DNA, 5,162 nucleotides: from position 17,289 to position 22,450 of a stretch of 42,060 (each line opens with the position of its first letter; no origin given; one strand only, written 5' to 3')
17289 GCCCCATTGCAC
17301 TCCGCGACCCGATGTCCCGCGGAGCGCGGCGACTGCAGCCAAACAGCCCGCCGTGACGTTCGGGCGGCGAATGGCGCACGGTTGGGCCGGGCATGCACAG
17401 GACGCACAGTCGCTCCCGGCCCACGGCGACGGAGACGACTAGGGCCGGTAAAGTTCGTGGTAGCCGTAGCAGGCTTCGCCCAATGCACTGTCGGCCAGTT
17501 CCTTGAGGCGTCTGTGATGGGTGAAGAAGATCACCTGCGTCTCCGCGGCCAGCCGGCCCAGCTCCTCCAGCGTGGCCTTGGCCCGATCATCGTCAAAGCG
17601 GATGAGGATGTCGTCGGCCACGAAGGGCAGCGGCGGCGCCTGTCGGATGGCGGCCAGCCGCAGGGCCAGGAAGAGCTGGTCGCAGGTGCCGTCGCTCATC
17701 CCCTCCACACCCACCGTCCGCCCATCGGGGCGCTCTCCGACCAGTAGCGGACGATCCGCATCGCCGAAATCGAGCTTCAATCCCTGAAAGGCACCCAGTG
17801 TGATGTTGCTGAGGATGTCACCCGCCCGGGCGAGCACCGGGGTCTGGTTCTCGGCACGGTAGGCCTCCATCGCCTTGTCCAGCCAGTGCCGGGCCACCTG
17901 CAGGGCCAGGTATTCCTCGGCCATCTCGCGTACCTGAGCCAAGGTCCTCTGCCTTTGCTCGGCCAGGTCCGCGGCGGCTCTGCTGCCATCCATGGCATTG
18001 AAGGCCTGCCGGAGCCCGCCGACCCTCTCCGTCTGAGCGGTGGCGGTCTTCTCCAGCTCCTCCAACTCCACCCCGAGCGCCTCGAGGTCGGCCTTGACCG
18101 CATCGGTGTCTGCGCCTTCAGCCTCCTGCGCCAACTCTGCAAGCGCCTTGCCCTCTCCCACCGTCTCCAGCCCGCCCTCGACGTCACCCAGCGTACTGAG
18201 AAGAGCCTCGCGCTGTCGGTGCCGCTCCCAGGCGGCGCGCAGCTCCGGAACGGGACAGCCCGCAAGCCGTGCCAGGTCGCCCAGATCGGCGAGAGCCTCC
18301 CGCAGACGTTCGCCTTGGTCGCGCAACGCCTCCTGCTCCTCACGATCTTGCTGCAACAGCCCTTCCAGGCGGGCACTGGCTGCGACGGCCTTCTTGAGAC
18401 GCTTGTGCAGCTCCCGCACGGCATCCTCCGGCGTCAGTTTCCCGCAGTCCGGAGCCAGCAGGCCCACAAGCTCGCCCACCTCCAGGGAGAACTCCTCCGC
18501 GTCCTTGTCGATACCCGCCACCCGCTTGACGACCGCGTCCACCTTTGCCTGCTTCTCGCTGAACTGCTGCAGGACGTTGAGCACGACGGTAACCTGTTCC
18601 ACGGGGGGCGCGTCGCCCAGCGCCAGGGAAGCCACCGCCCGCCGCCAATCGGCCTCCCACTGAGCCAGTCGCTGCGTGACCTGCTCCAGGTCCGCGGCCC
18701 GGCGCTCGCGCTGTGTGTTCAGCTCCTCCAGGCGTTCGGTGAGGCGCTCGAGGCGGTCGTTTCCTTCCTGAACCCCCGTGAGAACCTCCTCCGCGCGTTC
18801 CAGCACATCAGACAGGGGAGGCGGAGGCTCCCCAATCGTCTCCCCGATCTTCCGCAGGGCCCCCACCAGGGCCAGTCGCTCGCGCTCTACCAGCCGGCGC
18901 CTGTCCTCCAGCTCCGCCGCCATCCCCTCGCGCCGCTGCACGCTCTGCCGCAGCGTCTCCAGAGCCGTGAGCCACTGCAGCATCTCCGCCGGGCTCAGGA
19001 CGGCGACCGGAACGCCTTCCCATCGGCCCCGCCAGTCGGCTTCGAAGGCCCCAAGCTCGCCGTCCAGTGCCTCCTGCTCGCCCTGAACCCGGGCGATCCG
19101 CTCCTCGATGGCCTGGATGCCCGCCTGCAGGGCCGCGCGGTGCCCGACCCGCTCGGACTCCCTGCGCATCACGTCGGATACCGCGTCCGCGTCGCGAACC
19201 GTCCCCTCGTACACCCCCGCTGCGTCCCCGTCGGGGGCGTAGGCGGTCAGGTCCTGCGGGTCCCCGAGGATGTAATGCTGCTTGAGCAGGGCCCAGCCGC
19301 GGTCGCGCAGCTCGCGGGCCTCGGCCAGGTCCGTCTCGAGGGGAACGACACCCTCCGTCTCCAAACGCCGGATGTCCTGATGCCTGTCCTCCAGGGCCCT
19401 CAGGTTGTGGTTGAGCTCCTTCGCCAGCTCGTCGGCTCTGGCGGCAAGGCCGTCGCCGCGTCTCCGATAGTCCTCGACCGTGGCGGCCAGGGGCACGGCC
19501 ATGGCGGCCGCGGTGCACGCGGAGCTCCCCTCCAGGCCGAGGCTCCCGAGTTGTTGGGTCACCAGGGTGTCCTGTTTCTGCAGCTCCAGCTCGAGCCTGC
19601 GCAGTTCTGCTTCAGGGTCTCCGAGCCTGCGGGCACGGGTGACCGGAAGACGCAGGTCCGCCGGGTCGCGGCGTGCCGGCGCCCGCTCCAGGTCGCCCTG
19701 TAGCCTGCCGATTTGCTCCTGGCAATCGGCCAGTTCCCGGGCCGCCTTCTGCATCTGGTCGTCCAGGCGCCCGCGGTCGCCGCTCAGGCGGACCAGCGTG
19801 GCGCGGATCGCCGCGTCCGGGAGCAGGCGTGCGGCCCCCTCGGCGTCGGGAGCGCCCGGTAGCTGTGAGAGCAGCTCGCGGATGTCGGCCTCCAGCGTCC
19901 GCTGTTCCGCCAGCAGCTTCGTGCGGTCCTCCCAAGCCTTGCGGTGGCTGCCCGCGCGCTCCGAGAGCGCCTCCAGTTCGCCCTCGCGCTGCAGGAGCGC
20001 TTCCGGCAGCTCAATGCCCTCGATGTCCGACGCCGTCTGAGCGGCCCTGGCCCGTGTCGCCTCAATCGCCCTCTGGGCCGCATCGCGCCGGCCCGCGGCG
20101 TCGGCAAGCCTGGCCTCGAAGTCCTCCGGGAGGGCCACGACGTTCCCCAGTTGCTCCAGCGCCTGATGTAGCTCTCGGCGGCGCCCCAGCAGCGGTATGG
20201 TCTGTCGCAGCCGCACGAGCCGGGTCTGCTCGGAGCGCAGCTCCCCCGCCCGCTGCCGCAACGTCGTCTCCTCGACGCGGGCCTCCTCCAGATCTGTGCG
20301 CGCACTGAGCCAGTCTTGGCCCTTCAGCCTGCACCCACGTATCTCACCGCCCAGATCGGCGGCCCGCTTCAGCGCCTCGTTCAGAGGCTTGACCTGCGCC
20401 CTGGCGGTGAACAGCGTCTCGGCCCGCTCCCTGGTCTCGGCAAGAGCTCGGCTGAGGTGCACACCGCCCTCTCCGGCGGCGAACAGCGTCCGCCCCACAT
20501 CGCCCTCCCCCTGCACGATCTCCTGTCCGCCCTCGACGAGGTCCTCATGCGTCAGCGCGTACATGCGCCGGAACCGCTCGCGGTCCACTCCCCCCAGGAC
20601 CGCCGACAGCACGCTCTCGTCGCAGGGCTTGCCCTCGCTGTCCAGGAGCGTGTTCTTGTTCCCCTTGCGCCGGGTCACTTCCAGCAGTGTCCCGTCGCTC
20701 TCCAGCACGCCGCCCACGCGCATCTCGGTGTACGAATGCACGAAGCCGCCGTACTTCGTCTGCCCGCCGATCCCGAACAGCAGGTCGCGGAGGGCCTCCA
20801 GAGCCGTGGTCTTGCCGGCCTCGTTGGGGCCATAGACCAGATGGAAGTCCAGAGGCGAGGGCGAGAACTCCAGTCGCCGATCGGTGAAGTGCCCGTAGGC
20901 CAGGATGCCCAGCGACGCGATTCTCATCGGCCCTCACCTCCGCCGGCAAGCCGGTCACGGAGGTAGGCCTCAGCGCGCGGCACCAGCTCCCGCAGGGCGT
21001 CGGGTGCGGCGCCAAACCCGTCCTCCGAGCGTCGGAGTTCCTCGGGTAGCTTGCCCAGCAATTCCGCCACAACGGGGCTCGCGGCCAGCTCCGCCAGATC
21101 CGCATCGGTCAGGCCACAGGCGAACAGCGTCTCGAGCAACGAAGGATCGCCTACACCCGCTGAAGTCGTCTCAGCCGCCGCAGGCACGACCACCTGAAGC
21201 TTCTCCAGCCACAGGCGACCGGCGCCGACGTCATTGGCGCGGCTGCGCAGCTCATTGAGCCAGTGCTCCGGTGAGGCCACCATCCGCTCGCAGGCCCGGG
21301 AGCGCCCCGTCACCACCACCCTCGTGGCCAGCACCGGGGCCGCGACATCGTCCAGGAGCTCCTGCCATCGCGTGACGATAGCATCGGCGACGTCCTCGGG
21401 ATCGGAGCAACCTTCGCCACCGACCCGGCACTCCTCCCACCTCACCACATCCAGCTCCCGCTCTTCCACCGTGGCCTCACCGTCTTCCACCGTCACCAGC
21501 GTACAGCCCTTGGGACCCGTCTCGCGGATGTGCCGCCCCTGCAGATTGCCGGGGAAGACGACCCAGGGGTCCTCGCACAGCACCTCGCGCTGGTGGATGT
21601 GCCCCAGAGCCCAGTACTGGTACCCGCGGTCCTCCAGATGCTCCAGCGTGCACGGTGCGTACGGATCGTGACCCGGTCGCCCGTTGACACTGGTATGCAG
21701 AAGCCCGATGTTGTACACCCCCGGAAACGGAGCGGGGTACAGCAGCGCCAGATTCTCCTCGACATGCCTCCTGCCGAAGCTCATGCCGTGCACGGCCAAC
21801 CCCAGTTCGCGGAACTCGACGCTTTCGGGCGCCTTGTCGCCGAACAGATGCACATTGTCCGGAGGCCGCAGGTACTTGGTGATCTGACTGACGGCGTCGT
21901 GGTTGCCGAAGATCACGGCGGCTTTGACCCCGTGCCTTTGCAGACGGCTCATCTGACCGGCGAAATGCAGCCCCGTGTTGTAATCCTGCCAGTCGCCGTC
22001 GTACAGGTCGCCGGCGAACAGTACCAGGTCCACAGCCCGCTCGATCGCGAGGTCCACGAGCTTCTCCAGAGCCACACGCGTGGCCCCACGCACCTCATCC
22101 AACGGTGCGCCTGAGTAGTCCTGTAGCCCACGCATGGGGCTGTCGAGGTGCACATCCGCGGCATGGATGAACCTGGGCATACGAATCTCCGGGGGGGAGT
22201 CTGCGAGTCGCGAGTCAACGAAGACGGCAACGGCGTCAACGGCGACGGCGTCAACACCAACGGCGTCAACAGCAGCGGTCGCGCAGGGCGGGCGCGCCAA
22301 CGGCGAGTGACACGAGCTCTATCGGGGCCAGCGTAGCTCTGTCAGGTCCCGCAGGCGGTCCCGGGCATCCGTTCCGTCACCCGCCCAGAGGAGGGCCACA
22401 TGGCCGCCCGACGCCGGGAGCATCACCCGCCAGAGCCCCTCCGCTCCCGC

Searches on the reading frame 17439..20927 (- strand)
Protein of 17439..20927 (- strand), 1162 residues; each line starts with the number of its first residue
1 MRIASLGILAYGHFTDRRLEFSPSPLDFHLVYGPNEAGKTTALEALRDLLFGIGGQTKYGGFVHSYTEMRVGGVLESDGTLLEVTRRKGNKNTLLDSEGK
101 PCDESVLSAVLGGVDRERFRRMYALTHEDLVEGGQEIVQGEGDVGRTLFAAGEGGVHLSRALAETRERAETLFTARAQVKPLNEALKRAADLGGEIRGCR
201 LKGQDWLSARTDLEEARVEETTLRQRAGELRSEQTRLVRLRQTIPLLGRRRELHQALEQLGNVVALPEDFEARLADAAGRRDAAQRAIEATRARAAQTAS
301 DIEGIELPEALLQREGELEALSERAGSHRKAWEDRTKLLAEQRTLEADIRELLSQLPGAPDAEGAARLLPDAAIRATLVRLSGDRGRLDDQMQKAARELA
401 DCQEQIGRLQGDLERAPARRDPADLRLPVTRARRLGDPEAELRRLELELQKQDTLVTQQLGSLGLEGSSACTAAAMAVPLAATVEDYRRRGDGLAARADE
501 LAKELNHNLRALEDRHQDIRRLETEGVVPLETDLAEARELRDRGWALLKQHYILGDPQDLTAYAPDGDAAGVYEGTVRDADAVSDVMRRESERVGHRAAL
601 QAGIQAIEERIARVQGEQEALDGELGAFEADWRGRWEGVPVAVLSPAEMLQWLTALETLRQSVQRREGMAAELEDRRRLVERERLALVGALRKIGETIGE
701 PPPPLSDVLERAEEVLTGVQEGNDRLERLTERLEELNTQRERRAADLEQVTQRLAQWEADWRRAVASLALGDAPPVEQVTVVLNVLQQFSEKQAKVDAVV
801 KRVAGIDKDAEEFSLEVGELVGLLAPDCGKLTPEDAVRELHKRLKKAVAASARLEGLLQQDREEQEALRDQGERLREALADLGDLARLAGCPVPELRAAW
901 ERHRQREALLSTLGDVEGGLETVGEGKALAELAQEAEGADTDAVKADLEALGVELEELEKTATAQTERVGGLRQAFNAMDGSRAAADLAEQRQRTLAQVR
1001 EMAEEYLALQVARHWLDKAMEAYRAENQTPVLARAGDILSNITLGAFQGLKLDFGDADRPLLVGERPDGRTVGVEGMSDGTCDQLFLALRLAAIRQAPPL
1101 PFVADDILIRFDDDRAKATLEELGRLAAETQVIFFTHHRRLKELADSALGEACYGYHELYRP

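Call 18: search_protein_families(library=pfam, proteins=[window:17439-20927:-], max_evalue=0.001)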
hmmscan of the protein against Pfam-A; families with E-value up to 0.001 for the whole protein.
window:17439-20927:- (1162 aa): 4 families
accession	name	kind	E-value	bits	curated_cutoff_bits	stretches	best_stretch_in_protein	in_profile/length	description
PF13514.12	AAA_27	-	2.9e-69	233.2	22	1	1-206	1-206/206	AAA domain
PF13476.12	AAA_23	-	3.9e-06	28.1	27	1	10-71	6-67/201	AAA domain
PF02463.25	SMC_N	-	1.3e-05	25.2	40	0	688-1150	135-210/220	RecF/RecN/SMC N terminal domain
PF13304.12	AAA_21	-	0.00061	20.4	27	0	28-58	1-33/304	AAA domain, putative AbiEii toxin, Type IV TA system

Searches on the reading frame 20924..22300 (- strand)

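Call 18: search_protein_families(library=pfam, proteins=[window:20924-22300:-], max_evalue=0.001)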
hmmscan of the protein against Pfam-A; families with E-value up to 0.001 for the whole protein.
window:20924-22300:- (458 aa): 2 families
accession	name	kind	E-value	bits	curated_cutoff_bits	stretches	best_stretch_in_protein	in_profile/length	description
PF00149.33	Metallophos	-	1.9e-11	45.2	21.5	1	43-237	2-190/191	Calcineurin-like phosphoesterase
PF12850.12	Metallophos_2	-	8.6e-08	32.8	27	1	74-273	12-153/154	Calcineurin-like phosphoesterase superfamily domain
